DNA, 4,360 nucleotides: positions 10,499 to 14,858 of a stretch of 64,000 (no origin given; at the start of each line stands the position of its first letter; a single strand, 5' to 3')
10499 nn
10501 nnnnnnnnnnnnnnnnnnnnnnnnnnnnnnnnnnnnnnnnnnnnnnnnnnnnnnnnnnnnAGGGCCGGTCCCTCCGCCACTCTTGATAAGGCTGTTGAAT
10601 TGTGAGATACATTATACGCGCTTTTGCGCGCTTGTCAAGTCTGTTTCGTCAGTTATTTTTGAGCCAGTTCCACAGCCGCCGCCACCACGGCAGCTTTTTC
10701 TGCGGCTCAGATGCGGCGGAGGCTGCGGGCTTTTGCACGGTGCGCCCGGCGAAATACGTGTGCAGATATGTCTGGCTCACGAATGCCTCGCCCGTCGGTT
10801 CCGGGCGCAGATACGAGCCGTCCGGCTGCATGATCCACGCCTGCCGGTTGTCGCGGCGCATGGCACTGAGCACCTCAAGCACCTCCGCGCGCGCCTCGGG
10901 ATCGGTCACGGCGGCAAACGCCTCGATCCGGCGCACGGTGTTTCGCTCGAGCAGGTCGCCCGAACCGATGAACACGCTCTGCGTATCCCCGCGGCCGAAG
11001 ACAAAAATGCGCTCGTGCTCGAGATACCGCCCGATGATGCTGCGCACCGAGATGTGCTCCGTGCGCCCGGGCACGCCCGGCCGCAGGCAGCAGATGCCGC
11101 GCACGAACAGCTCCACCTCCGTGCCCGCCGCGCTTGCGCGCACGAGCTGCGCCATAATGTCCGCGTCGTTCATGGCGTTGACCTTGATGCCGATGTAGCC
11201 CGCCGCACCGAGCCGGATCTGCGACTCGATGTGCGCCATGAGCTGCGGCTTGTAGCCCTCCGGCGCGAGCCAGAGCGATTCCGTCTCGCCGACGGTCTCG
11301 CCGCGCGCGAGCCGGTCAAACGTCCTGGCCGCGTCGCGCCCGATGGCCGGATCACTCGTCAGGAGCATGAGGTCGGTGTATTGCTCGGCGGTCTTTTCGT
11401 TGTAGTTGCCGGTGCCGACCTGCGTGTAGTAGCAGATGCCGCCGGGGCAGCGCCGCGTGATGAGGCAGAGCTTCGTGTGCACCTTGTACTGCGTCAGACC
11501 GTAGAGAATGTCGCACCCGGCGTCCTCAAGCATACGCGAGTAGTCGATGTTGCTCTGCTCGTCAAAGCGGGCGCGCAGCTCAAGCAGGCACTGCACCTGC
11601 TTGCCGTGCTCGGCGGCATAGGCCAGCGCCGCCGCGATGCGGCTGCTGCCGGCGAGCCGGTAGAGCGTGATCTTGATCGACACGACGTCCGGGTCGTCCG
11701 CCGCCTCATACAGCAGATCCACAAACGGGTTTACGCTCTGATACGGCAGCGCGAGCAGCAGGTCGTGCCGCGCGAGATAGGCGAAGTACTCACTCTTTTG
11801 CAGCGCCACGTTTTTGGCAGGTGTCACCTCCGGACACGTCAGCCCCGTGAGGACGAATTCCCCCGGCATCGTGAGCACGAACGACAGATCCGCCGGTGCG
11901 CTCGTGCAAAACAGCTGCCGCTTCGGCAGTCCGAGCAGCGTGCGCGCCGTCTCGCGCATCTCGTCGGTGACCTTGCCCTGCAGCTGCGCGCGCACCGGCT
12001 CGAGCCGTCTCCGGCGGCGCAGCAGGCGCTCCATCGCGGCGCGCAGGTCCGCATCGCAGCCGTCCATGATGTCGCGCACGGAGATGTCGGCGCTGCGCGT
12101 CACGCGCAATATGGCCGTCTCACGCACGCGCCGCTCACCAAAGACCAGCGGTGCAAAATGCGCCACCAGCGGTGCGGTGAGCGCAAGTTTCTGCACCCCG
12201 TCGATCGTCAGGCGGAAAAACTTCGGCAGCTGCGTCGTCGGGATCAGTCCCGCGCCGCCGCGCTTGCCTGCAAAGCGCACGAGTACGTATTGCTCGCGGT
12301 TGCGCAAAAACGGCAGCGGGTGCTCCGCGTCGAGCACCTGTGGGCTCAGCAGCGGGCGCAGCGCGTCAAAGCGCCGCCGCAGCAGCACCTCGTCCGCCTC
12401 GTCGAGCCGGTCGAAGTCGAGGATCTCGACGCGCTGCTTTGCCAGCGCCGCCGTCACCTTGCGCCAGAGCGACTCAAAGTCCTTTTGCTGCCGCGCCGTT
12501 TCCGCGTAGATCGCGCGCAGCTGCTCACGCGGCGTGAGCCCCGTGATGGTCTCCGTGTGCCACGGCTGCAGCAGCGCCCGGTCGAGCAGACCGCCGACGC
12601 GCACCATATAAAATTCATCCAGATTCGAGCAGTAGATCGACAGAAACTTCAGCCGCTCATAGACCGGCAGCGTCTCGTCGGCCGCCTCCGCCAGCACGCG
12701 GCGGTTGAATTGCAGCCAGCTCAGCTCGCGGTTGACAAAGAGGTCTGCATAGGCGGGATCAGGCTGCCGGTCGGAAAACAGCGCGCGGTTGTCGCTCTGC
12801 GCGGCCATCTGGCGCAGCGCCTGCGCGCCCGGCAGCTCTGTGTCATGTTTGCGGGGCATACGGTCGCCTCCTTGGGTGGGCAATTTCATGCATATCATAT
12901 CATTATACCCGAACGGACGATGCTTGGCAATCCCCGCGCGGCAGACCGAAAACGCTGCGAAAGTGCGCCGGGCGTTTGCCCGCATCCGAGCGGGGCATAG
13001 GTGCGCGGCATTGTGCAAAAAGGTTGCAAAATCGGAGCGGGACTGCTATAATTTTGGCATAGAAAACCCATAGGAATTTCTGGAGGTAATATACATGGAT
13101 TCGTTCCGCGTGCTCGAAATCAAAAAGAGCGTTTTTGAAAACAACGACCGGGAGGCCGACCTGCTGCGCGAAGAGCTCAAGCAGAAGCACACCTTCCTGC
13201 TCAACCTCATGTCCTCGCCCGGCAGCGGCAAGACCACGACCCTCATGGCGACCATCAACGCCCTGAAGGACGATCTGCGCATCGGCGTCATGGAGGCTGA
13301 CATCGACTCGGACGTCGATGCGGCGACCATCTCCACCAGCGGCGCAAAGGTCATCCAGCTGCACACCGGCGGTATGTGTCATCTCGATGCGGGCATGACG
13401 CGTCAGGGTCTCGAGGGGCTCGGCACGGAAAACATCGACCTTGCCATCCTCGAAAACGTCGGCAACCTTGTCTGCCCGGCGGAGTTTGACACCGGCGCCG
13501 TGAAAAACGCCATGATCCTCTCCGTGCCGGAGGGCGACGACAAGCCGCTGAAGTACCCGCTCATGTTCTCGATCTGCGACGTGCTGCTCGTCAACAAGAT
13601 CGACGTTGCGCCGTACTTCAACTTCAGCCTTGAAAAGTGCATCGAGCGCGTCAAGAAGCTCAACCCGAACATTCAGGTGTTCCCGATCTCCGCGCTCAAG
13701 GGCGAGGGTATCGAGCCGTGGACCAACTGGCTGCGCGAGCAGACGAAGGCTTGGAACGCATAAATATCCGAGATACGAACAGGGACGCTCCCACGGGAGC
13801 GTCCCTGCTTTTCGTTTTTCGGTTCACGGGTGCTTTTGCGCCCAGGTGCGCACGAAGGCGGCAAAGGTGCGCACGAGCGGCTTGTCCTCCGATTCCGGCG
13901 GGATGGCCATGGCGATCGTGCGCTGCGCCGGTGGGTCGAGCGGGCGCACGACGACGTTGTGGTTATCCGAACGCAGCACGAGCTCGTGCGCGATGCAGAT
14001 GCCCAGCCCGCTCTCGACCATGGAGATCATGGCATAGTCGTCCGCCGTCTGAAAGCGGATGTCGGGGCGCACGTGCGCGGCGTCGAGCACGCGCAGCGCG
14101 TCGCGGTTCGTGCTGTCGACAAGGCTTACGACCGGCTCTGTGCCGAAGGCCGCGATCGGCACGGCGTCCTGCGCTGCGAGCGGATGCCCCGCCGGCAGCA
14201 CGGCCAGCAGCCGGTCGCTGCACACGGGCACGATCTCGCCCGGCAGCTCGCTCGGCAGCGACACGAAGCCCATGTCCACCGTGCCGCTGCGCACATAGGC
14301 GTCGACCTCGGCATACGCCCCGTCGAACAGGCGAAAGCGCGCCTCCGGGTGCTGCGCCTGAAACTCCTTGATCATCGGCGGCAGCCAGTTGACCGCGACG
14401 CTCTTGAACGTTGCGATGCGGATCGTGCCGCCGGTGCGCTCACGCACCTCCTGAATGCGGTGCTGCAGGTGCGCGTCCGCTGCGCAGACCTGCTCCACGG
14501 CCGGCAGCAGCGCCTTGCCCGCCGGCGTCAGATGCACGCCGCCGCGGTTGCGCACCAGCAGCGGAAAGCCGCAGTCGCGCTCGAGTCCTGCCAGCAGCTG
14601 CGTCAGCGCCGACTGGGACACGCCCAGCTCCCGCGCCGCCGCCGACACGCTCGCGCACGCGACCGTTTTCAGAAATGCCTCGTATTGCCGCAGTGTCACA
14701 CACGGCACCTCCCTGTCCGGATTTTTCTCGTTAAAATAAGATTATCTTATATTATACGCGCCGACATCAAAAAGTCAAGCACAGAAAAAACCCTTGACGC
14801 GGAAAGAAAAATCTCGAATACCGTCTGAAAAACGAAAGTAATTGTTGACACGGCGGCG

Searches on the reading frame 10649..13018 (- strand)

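Call 91: search_protein_families(library=pfam, proteins=[window:10649-13018:-], max_evalue=0.00001)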
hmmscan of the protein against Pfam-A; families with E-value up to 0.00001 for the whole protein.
window:10649-13018:- (789 aa): 5 families
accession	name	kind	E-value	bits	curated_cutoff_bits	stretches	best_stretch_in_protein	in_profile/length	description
PF17941.7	PP_kinase_C_1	-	1.8e-60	203.8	25.7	1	411-571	2-162/167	Polyphosphate kinase C-terminal domain 1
PF13090.12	PP_kinase_C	-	3.2e-48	163.9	25.8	1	582-744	1-166/172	Polyphosphate kinase C-terminal domain 2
PF13089.11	PP_kinase_N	-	6.1e-35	120.2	23.8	1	94-199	1-106/107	Polyphosphate kinase N-terminal domain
PF02503.22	PP_kinase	-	4.2e-28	98.7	31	1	218-382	12-181/183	Polyphosphate kinase middle domain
PF13091.12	PLDc_2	-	3e-12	47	27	1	447-570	11-131/132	PLD-like domain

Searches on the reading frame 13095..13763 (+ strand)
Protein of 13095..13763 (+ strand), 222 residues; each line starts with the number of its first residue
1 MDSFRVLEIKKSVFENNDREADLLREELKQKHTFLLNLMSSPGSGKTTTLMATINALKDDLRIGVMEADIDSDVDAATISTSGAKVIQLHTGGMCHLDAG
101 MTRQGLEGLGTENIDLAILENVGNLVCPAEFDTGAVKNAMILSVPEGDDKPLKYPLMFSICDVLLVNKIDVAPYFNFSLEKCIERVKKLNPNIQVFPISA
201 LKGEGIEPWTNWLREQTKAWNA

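Call 91: search_protein_families(library=pfam, proteins=[window:13095-13763:+], max_evalue=0.00001)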
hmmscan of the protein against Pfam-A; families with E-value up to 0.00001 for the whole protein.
window:13095-13763:+ (222 aa): 1 family
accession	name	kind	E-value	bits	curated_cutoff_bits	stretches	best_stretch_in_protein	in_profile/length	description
PF02492.25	cobW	-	3.4e-22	79.3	20.7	1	38-196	5-179/180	CobW/HypB/UreG, nucleotide-binding domain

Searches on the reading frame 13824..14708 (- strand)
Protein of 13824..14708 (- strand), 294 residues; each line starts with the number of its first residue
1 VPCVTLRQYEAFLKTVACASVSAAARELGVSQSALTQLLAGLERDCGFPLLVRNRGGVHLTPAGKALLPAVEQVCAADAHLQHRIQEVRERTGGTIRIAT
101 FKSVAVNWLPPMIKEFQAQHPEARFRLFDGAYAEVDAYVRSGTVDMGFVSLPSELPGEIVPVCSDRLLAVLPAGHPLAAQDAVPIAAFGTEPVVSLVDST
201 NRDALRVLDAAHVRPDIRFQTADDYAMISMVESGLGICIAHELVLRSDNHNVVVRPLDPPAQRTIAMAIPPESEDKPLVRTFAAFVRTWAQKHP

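Call 91: search_protein_families(library=pfam, proteins=[window:13824-14708:-], max_evalue=0.00001)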
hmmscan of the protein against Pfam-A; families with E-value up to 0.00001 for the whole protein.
window:13824-14708:- (294 aa): 2 families
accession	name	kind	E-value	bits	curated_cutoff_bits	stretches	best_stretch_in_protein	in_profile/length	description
PF03466.25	LysR_substrate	-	5.4e-44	150.5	28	1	91-290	3-208/209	LysR substrate binding domain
PF00126.33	HTH_1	-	3.4e-18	65.8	26.6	1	6-65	1-60/60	Bacterial regulatory helix-turn-helix protein, lysR family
